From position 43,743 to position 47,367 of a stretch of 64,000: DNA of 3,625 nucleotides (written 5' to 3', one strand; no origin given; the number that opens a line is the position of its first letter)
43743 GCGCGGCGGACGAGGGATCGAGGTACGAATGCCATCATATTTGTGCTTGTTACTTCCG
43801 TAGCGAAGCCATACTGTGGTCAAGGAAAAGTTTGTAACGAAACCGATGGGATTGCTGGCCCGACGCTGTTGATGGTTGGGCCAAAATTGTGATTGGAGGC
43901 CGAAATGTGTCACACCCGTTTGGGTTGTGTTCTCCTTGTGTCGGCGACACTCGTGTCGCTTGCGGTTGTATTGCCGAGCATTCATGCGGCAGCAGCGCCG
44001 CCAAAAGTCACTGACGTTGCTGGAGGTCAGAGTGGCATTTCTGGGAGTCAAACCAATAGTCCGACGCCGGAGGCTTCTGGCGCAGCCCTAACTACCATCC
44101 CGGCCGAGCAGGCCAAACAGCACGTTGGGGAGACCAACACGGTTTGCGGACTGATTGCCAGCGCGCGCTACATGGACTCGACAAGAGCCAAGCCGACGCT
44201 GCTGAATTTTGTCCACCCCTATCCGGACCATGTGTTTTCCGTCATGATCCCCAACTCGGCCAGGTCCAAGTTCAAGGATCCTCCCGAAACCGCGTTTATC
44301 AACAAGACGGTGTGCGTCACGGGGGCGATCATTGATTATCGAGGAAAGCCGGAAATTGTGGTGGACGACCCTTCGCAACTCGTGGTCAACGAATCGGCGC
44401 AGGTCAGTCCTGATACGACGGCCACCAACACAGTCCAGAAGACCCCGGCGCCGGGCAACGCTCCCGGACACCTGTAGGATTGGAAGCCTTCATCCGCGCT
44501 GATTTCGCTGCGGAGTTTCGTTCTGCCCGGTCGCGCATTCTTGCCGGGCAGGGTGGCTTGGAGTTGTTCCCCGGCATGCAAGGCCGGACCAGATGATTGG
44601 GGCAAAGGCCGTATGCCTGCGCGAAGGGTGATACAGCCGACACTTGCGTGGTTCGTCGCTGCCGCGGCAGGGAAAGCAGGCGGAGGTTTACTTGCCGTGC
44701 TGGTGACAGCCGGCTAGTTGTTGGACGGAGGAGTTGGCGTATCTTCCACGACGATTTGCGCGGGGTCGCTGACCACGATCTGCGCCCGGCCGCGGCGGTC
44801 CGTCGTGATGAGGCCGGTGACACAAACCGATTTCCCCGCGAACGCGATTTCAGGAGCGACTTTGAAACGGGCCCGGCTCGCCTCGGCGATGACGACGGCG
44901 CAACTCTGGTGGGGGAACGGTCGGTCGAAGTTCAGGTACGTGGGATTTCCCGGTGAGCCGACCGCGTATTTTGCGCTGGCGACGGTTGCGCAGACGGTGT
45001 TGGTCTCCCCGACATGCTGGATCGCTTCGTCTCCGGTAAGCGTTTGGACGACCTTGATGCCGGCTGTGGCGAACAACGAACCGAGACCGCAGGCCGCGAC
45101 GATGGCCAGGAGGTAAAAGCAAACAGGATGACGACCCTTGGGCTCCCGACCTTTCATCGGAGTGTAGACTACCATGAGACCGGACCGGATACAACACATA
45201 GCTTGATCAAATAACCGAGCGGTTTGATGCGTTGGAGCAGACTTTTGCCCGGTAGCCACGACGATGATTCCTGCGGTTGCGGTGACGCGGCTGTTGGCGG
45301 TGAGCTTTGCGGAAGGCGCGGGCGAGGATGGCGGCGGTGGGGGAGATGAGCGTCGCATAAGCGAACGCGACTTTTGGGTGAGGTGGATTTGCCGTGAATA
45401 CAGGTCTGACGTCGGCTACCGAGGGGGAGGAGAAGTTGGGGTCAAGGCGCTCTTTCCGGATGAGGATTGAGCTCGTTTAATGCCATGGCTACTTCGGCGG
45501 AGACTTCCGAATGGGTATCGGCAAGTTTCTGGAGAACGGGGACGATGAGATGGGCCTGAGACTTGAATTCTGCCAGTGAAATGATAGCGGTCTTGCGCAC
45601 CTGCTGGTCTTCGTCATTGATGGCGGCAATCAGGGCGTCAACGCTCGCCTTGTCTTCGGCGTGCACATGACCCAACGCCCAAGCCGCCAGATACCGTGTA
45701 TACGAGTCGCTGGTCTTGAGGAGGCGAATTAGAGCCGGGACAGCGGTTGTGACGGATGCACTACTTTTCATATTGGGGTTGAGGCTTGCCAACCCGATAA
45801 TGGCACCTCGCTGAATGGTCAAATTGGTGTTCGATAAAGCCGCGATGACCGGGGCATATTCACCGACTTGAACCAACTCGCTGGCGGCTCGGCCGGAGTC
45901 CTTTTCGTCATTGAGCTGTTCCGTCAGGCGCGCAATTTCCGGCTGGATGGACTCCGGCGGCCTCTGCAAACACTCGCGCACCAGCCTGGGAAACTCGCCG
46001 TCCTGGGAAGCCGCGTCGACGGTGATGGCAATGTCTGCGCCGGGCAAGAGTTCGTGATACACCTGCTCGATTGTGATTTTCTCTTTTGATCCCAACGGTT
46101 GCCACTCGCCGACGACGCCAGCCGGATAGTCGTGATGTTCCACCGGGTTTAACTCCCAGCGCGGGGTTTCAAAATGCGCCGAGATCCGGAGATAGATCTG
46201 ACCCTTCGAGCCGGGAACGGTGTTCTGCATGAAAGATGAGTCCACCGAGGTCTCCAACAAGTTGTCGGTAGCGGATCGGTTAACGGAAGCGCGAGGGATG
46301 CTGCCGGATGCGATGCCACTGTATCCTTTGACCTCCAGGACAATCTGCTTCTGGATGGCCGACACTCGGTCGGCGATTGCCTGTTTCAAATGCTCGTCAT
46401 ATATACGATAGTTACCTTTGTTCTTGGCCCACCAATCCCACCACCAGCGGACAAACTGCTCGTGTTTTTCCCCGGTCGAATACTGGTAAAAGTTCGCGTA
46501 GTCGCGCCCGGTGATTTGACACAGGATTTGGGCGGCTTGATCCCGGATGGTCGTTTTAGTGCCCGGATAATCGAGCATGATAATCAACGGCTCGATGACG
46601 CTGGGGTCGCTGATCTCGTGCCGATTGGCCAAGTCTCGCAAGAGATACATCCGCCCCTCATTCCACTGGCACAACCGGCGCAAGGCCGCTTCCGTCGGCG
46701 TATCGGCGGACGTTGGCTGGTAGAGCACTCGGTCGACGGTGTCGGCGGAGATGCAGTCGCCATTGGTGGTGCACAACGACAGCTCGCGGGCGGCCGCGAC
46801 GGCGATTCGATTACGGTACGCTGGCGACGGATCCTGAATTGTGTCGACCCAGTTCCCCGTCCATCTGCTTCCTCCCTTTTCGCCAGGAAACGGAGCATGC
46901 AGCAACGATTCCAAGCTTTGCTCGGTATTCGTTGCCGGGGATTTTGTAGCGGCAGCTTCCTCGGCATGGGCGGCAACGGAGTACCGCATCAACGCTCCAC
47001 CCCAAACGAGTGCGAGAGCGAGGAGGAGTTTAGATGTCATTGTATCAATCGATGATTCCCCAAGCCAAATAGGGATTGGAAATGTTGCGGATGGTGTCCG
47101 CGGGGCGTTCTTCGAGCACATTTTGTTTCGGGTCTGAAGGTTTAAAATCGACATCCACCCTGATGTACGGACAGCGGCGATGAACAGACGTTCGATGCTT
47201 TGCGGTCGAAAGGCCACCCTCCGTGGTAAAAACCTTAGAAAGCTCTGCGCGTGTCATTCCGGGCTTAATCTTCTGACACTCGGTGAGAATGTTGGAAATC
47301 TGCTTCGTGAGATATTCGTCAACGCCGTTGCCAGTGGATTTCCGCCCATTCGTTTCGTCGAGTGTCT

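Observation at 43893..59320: Lower-GC accessory island of mosaic secreted proteins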

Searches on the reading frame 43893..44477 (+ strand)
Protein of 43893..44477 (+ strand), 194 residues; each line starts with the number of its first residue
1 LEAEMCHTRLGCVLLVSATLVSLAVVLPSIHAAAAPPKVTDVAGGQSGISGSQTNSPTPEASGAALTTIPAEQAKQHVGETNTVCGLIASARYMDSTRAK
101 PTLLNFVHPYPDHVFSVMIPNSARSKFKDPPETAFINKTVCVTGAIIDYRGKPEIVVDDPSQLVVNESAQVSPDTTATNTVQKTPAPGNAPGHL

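Call 4: search_protein_families(library=pfam, proteins=[window:43893-44477:+], max_evalue=0.1)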
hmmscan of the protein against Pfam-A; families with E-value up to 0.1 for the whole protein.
window:43893-44477:+ (194 aa): 0 families

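Call 17: search_protein_families(library=ncbifam, proteins=[window:43893-44477:+], max_evalue=0.1)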
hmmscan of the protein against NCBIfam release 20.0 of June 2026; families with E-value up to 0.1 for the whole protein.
window:43893-44477:+ (194 aa): 1 family
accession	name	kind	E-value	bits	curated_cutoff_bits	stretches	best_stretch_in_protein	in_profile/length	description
NF033800.1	quorum_NprX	equivalog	0.057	13.1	75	0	134-156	10-31/43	quorum-signaling peptide NprX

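Call 43: search_protein_families(library=padloc, proteins=[window:43893-44477:+], max_evalue=0.01)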
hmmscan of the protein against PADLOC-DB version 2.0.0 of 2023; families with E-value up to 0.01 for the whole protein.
window:43893-44477:+ (194 aa): 0 families

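Call 84: list_cluster_members(proteins=[window:43893-44477:+, window:44714-45175:-, window:45442-47040:-, window:47045-47938:-, window:47946-48494:-, window:48501-49265:-, window:52159-54030:-, window:56657-57979:-, window:57998-58342:-, window:42378-43241:-])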
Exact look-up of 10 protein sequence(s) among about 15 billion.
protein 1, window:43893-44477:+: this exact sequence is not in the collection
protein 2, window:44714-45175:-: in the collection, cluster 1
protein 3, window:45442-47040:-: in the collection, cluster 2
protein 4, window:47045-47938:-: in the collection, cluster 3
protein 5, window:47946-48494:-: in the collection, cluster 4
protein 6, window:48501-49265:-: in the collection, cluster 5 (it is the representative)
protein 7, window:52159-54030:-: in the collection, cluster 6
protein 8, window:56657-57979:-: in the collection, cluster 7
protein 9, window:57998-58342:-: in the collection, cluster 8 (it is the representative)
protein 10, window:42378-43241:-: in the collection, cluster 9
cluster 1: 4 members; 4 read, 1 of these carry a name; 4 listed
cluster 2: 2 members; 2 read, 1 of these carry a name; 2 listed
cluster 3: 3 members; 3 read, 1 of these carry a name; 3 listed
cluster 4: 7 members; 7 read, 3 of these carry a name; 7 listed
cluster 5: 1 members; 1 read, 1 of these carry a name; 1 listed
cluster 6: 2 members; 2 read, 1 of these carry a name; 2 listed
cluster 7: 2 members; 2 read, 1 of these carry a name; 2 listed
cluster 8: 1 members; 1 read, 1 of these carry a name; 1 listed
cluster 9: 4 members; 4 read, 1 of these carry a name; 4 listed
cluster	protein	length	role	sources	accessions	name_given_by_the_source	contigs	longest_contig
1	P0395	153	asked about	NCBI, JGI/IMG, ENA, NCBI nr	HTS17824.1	MAG TPA: hypothetical protein VMP11_09645 [Verrucomicrobiae bacterium] | hypothetical protein [Verrucomicrobiae bacterium]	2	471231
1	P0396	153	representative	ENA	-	-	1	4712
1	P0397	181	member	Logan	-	-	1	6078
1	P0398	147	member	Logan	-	-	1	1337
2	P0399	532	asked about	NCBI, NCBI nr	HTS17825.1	MAG TPA: HEAT repeat domain-containing protein [Verrucomicrobiae bacterium] | HEAT repeat domain-containing protein [Verrucomicrobiae bacterium]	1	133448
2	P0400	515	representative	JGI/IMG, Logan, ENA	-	-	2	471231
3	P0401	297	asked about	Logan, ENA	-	-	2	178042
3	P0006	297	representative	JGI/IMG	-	-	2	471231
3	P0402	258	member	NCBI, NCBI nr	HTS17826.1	MAG TPA: hypothetical protein VMP11_09655 [Verrucomicrobiae bacterium] | hypothetical protein [Verrucomicrobiae bacterium]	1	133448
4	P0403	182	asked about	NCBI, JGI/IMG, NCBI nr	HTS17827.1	MAG TPA: hypothetical protein VMP11_09660 [Verrucomicrobiae bacterium] | hypothetical protein [Verrucomicrobiae bacterium]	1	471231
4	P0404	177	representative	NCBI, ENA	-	-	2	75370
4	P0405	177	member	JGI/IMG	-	hypothetical protein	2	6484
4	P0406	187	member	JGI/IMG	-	hypothetical protein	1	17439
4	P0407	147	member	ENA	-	-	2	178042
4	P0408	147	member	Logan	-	-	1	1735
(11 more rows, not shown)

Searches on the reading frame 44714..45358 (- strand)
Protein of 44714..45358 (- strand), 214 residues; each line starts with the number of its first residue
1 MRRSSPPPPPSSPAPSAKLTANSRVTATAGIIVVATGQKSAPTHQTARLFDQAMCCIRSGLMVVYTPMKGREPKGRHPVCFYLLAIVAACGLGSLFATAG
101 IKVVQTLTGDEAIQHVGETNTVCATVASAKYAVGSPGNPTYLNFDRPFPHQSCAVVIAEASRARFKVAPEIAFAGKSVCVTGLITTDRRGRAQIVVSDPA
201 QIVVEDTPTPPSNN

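Call 4: search_protein_families(library=pfam, proteins=[window:44714-45358:-], max_evalue=0.1)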
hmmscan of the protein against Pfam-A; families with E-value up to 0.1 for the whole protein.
window:44714-45358:- (214 aa): 1 family
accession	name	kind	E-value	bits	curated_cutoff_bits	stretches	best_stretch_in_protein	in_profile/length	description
PF13605.11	DUF4141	-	0.021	14.6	30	0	181-201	8-27/53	Domain of unknown function (DUF4141)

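Call 17: search_protein_families(library=ncbifam, proteins=[window:44714-45358:-], max_evalue=0.1)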
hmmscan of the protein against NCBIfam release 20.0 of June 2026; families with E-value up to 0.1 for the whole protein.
window:44714-45358:- (214 aa): 0 families

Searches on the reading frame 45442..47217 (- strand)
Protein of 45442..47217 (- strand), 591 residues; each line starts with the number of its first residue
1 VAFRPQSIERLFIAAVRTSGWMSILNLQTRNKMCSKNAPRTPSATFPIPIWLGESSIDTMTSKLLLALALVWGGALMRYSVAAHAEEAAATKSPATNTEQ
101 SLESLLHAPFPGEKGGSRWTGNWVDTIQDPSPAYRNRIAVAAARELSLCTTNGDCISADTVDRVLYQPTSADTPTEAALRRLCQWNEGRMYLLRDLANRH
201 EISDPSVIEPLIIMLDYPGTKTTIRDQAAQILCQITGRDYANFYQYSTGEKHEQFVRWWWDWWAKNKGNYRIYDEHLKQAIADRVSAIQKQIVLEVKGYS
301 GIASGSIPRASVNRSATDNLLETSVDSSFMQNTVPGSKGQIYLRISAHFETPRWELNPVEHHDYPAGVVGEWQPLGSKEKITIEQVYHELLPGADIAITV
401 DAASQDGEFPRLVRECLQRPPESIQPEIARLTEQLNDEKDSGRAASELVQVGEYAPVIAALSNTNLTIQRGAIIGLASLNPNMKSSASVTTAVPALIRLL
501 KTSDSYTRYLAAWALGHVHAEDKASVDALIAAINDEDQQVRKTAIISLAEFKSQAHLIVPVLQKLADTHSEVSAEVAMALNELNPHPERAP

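Call 4: search_protein_families(library=pfam, proteins=[window:45442-47217:-], max_evalue=0.1)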
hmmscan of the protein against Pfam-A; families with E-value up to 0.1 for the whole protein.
window:45442-47217:- (591 aa): 8 families
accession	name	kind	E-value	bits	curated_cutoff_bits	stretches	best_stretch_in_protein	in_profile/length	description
PF13646.12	HEAT_2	-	3.7e-17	62.8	27.7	2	526-585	1-60/88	HEAT repeats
PF13513.12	HEAT_EZ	-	1.9e-10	41.4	27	1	469-517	4-54/55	HEAT-like repeat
PF02985.28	HEAT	-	1.6e-09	37.5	23.5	1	527-551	3-27/31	HEAT repeat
PF00514.29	Arm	-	4.5e-07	30.1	20.6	1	492-517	13-38/41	Armadillo/beta-catenin-like repeat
PF12717.13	Cnd1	-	2.1e-05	25.1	26.4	1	524-585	21-87/162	non-SMC mitotic condensation complex subunit 1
PF03130.22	HEAT_PBS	-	2.3e-05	24.9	20.9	0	508-535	2-27/27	PBS lyase HEAT-like repeat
PF01602.26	Adaptin_N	-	0.00028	20.1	37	1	527-586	117-180/524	Adaptin N terminal region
PF12755.13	Vac14_Fab1_bd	-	0.0094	17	22.1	0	526-576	29-80/97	Vacuolar 14 Fab1-binding region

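Call 43: search_protein_families(library=padloc, proteins=[window:45442-47040:-], max_evalue=0.01)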
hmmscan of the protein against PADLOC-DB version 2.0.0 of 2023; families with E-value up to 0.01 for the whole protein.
window:45442-47040:- (532 aa): 4 families
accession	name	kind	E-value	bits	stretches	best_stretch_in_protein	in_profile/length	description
PDLC03925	OloA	-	1.1e-06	26.2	1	311-516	69-262/596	-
PDLC02919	HEAT-ARM_XIII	-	5.4e-06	22.1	1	349-516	1220-1359/1972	-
PDLC01150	HEAT_CxxC_PDDEXK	-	1.1e-05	22.9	1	430-511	21-104/288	HEAT_CxxC_PD-DEXK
PDLC02973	WGR_XIII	-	2.8e-05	20.8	1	430-512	126-210/973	-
